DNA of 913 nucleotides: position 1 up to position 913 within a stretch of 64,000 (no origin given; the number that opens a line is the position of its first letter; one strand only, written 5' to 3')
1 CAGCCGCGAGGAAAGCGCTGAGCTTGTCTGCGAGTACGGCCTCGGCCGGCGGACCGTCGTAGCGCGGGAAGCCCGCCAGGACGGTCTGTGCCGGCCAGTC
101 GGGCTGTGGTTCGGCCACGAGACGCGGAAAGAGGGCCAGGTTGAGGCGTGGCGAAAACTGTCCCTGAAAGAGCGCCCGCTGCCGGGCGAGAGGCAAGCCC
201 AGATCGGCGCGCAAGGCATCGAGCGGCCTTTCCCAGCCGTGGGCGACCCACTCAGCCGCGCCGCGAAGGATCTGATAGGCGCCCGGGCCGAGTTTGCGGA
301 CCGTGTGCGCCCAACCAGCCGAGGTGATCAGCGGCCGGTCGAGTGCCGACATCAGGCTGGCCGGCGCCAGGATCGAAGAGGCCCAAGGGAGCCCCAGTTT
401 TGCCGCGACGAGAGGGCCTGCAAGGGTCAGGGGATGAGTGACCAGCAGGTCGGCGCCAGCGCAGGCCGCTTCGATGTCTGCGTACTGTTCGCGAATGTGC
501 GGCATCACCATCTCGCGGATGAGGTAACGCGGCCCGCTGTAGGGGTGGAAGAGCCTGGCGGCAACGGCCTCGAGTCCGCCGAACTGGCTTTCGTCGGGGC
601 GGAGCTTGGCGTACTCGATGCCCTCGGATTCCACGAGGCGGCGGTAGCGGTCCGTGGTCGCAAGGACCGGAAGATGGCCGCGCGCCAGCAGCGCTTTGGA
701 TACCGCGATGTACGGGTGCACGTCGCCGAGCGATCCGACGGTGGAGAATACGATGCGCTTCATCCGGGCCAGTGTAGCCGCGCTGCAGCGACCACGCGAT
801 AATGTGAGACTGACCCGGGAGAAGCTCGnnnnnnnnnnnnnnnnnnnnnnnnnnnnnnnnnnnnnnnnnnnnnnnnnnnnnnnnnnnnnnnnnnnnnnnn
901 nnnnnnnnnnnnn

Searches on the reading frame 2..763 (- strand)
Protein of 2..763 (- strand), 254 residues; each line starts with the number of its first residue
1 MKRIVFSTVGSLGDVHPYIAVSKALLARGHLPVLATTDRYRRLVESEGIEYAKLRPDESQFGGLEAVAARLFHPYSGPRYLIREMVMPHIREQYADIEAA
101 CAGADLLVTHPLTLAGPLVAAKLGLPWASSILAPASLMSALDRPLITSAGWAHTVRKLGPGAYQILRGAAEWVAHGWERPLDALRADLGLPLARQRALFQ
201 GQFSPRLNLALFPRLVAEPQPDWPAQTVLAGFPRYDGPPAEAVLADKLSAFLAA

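Call 14: search_protein_families(library=pfam, proteins=[window:2-763:-], max_evalue=0.001)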
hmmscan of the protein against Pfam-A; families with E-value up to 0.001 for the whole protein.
window:2-763:- (254 aa): 1 family
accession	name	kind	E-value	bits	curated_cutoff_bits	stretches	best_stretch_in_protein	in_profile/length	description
PF03033.26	Glyco_transf_28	-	3.2e-08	34.2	26.2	1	4-61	1-60/139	Glycosyltransferase family 28 N-terminal domain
